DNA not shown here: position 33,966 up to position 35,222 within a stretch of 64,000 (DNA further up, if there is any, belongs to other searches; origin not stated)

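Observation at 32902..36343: Divergent operon: C45 Ntn-hydrolase/acyltransferase, signal-less SBP-fold protein, MFS transporter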

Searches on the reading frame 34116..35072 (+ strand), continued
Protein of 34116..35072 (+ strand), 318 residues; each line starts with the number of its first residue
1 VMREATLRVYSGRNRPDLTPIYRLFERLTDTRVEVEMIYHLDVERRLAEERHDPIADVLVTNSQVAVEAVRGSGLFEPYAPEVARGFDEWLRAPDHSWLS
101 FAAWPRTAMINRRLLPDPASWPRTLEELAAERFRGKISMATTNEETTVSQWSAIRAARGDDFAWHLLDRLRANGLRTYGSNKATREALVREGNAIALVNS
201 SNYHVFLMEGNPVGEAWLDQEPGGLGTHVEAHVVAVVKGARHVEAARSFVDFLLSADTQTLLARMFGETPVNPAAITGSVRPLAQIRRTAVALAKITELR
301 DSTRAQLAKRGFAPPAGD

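Call 42: fold_search(model_id=the predicted structure, library=pdb)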
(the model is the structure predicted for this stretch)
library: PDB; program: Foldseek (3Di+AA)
matches with E <= 10: 1536; with E <= 0.001: 1163
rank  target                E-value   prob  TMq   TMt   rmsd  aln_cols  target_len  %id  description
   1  6ivy_A                4.1e-26  1.00  0.83  0.86   3.0       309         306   21  Crystal structure of iron-bound HitA from Pseudomonas aeruginosa (released 2019-12-04)
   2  2pt2                  7.5e-25  1.00  0.85  0.85   2.8       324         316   24  Structure of FutA1 with Iron(II) (released 2007-07-10)
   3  2owt                  1.0e-24  1.00  0.80  0.81   3.3       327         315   20  Crystal structure of Bordetella pertussis holo ferric binding protein with bound synergistic carbonate anion (released 2008-02-26)
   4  2voz_A                1.4e-24  1.00  0.78  0.79   3.8       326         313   22  Apo FutA2 from Synechocystis PCC6803 (released 2008-03-25)
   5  2pt1                  3.0e-24  1.00  0.84  0.84   3.2       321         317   25  FutA1 Synechocystis PCC 6803 (released 2007-07-10)
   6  7w3w                  3.7e-24  1.00  0.84  0.86   3.0       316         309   23  X-ray structure of apo-VmFbpA, a ferric ion-binding protein from Vibrio metschnikovii (released 2021-12-15)
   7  1y4t_A                3.9e-24  1.00  0.83  0.83   3.1       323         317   20  Ferric binding protein from Campylobacter jejuni (released 2005-01-11)
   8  1y4t_D                4.8e-24  1.00  0.82  0.83   3.2       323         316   20  Ferric binding protein from Campylobacter jejuni (released 2005-01-11)
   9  6g7q_B                5.5e-24  1.00  0.80  0.80   3.9       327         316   20  Trichodesmium Tery_3377 (IdiA) (FutA) in complex with iron and citrate ligands. (released 2018-09-12)
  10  6ivy_B                5.8e-24  1.00  0.83  0.85   3.0       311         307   21  Crystal structure of iron-bound HitA from Pseudomonas aeruginosa (released 2019-12-04)
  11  6g7n_A                6.7e-24  1.00  0.82  0.81   3.5       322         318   21  Trichodesmium Tery_3377 (IdiA) (FutA) with iron and alanine ligand. (released 2018-09-12)
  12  2voz_B                6.7e-24  1.00  0.78  0.79   3.9       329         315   22  Apo FutA2 from Synechocystis PCC6803 (released 2008-03-25)
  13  2o6a                  1.6e-23  1.00  0.79  0.81   3.7       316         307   20  Crystal structure of the Haemophilus influenzae E57A mutant FbpA (released 2007-04-03)
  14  1nnf                  2.5e-23  1.00  0.81  0.83   3.3       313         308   21  Crystal Structure Analysis of Haemophlius Influenzae Ferric-ion Binding Protein H9Q Mutant Form (released 2003-04-01)
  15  8c4y                  2.8e-23  1.00  0.80  0.81   3.5       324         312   18  SFX structure of FutA bound to Fe(III) (released 2023-08-30)
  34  4r6y                  3.3e-21  1.00  0.77  0.77   3.7       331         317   20  Crystal structure of solute-binding protein stm0429 from salmonella enterica subsp. enterica serovar typhimurium str. lt (released 2014-09-10)
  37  4r73_B                2.9e-20  1.00  0.75  0.75   4.2       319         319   18  Structure of the periplasmic binding protein AfuA from Actinobacillus pleuropneumoniae (endogenous glucose-6-phosphate (released 2015-08-12)
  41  4r73_A                1.4e-19  1.00  0.75  0.74   4.2       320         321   18  Structure of the periplasmic binding protein AfuA from Actinobacillus pleuropneumoniae (endogenous glucose-6-phosphate (released 2015-08-12)
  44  6wce                  3.8e-19  1.00  0.71  0.72   4.6       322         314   17  Structure of the periplasmic binding protein P5PA (released 2021-08-25)
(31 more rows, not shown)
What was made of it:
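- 34119..35072 (+): Signal-less FbpA/FutA-fold solute-binding-protein homologue, 317 aa, cytoplasmic. Foldseek TM 0.83-0.85 to HitA, FutA1 and FbpA (call 42).
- On FbpA-type ferric-binding SBP of an ABC importer: Foldseek TM 0.83-0.85 (call 42).
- Foldseek gives TM 0.83-0.85 to FbpA, FutA and HitA (call 42). Structural neighbours include the metal-citrate binder MctA (call 42).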

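Call 43: search_dna_similar(query=window:34119-35072:+, collection=plasmids, mode=protein, max_evalue=1e-20, max_rows=20)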
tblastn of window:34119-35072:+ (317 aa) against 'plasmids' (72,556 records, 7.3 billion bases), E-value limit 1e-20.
Records with a match: 2; places in all: 2; records where one place covers at least 80% of the query: 2.
Best place of each record, by identity: <60% 2.
By first word of the organism name: Rhizobium 1; Candidatus 1.
By predicted mobility (MOB-suite, as given by PLSDB): conjugative 1; non-mobilizable 1.
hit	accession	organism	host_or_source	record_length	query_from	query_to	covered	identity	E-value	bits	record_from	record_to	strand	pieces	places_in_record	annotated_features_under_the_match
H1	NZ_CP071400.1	Rhizobium leguminosarum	lentil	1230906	5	311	97%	52.3%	1e-92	307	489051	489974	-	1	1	record has no annotation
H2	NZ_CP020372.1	Candidatus Thiodictyon syntrophicum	meromictic lake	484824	1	262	83%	29.7%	8e-22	103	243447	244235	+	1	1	extracellular solute-binding protein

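Call 44: get_annotated_region(hit=H1, flank=10000)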
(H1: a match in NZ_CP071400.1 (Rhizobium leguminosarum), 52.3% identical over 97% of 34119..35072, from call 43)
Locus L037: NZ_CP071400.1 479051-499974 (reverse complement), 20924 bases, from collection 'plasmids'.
description: Rhizobium leguminosarum strain OyaliB plasmid p1, complete sequence
organism: Rhizobium leguminosarum (NCBI taxid 384)
taxonomy: Bacteria; Pseudomonadota; Alphaproteobacteria; Hyphomicrobiales; Rhizobiaceae; Rhizobium; Rhizobium leguminosarum
host: -; source: lentil; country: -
typing (MOB-suite, as given by PLSDB): conjugative; relaxase MOBQ; mating-pair formation MPF_T
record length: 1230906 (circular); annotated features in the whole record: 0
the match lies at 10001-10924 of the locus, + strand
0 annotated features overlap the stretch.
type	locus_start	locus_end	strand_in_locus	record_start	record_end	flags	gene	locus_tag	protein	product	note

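Call 50: search_protein_families(library=pfam, proteins=[L037:1484-3391:-, L037:3376-5817:-, L037:6150-7235:-, L037:9992-11020:+, L037:14424-15701:+, L033:8055-8717:+, L033:11089-11634:+, L033:6926-7276:-, L033:4073-5572:-], max_evalue=0.01)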
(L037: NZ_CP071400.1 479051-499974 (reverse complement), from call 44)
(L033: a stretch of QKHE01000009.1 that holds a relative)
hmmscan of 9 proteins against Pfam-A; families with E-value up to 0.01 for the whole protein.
L037:1484-3391:- (635 aa): 1 family
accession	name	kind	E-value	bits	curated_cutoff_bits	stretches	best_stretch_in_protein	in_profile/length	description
PF00128.31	Alpha-amylase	-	1e-22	81.4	22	1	171-258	16-102/446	Alpha amylase, catalytic domain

L037:3376-5817:- (813 aa): 3 families
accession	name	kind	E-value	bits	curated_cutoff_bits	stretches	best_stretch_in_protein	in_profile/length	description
PF06439.18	3keto-disac_hyd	-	1.3e-26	94.3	26.8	1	609-810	1-186/187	3-keto-disaccharide hydrolase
PF05199.19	GMC_oxred_C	-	3.4e-14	54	24.6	1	476-590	5-138/139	GMC oxidoreductase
PF01266.30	DAO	-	0.00053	20.1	27.9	1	38-77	1-35/353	FAD dependent oxidoreductase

L037:6150-7235:- (361 aa): 4 families
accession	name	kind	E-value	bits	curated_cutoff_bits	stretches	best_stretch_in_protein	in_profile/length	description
PF00753.33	Lactamase_B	-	7e-15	55.9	22.7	1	21-167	5-166/196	Metallo-beta-lactamase superfamily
PF12706.13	Lactamase_B_2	-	1.1e-08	35.4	27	1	33-96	2-73/200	Beta-lactamase superfamily domain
PF16661.11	Lactamase_B_6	-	7.3e-05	22.7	27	1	26-94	1-80/193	Metallo-beta-lactamase superfamily domain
PF13483.12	Lactamase_B_3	-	0.00064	20.2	24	1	23-70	8-51/160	Beta-lactamase superfamily domain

L037:9992-11020:+ (342 aa): 4 families
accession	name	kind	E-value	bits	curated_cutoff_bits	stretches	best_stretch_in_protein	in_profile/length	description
PF13343.11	SBP_bac_6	-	6.1e-12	46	24.6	1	55-275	5-224/245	Bacterial extracellular solute-binding protein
PF13416.11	SBP_bac_8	-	1.3e-10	42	27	1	21-274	4-265/279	Bacterial extracellular solute-binding protein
PF13531.11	SBP_bac_11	-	3.2e-10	40.6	25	1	5-263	1-223/227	Bacterial extracellular solute-binding protein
PF01547.30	SBP_bac_1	-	2e-09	38.3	26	1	219-259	270-307/307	Bacterial extracellular solute-binding protein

L037:14424-15701:+ (425 aa): 4 families
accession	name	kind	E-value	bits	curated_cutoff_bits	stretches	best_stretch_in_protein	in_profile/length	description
PF07690.21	MFS_1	-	9.6e-24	84.4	33.4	2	25-371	2-347/347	Major Facilitator Superfamily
PF12832.13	MFS_1_like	-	1.4e-07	31.3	25.2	1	30-120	10-104/373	MFS_1 like family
PF13347.12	MFS_2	-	1.7e-06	27.3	27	1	7-170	211-379/427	MFS/sugar transport protein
PF00083.30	Sugar_tr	-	0.00031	20.2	22.3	1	53-113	45-108/452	Sugar (and other) transporter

L033:8055-8717:+ (220 aa): 2 families
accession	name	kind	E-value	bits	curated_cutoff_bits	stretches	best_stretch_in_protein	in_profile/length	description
PF20229.3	ChrB_N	-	2.8e-32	112.3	23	1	39-195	1-157/159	Protein ChrB, N-terminal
PF20803.2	PaaX_M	-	0.00059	20.3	24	1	24-64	8-48/83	PaaX protein central Cas2-like domain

L033:11089-11634:+ (181 aa): 2 families
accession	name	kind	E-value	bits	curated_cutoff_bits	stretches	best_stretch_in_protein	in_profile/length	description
PF00127.26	Copper-bind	-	1.1e-06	29.4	21.2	1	51-130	6-98/99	Copper binding proteins, plastocyanin/azurin family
PF13473.12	Cupredoxin_1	-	0.00016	22.1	27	1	39-130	12-104/104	Cupredoxin-like domain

L033:6926-7276:- (116 aa): 0 families

L033:4073-5572:- (499 aa): 2 families
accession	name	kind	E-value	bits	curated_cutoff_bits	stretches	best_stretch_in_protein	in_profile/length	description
PF19289.4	PmbA_TldD_3rd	-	3.4e-21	75.8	22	1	270-491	3-216/220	PmbA/TldA metallopeptidase C-terminal domain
PF19290.4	PmbA_TldD_2nd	-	0.0097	16.8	20.9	1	183-254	31-101/109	PmbA/TldA metallopeptidase central domain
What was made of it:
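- The Rhizobium cluster has only one other candidate enzyme, an MBL-fold hydrolase (call 50).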
